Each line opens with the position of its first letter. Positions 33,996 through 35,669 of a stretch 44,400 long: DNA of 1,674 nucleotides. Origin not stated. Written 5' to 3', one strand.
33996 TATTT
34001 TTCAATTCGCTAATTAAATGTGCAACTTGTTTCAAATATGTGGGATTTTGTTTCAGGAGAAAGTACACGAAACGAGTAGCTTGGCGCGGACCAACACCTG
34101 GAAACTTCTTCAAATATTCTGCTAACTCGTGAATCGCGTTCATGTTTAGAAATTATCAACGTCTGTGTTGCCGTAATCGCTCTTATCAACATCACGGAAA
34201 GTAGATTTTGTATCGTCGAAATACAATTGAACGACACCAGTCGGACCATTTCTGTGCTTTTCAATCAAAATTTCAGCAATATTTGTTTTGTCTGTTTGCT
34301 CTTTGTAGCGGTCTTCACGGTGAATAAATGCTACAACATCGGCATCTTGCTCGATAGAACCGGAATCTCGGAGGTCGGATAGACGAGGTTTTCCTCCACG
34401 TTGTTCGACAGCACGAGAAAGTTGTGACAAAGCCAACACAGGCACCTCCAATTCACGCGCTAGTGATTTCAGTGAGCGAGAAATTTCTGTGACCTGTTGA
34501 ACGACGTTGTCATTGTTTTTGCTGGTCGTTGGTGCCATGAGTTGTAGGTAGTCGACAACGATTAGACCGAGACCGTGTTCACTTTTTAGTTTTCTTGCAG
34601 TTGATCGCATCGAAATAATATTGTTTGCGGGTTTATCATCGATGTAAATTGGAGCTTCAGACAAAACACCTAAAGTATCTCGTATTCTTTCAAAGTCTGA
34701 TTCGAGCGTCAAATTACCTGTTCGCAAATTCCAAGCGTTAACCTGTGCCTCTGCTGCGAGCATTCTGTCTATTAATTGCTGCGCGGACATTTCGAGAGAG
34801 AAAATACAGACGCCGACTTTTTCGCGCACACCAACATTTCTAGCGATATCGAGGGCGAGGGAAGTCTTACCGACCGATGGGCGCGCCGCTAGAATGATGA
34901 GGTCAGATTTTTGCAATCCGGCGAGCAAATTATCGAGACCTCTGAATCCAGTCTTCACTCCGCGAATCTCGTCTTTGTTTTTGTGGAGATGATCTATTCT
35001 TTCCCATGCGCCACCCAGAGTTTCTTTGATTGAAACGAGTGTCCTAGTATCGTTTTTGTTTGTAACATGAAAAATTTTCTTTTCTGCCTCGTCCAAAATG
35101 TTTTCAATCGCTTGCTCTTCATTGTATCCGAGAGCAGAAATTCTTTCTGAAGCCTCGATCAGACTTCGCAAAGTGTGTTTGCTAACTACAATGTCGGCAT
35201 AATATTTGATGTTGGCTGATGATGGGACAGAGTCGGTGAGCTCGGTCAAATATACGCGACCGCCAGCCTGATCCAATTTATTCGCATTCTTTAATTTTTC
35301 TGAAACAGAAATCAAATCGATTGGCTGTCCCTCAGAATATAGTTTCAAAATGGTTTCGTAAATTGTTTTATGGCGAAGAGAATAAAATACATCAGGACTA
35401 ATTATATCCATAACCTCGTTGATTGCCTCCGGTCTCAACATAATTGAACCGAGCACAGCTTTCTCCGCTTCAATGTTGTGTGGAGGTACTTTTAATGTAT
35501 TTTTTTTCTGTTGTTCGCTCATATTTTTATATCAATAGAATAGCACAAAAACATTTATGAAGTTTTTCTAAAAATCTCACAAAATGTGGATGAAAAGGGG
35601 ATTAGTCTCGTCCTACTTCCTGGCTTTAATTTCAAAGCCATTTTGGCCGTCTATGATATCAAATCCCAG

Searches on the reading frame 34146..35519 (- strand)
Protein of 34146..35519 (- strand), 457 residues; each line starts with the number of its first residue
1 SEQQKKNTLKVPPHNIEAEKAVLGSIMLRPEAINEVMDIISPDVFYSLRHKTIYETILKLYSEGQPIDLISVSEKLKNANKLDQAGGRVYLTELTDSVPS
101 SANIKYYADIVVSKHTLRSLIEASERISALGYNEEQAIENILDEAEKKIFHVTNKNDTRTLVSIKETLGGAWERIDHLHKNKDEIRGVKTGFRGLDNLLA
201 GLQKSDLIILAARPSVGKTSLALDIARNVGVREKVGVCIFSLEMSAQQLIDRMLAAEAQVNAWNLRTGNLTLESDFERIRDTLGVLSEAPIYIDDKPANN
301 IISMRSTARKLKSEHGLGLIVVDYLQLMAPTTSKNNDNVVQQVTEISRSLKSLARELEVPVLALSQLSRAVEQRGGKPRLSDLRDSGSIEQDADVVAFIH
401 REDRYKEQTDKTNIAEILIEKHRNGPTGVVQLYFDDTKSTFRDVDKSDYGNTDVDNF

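Call 70: search_protein_families(library=pfam, proteins=[window:34146-35519:-], max_evalue=0.00001)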
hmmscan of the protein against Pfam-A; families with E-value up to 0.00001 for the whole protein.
window:34146-35519:- (457 aa): 3 families
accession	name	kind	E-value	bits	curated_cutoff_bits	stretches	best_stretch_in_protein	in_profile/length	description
PF03796.21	DnaB_C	-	2.4e-101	338.9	27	1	187-442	1-254/255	DnaB-like helicase C terminal domain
PF00772.26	DnaB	-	1e-38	132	23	1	12-111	2-101/103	DnaB-like helicase N terminal domain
PF13481.12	AAA_25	-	5.6e-14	52.7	27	1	184-367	11-190/195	AAA domain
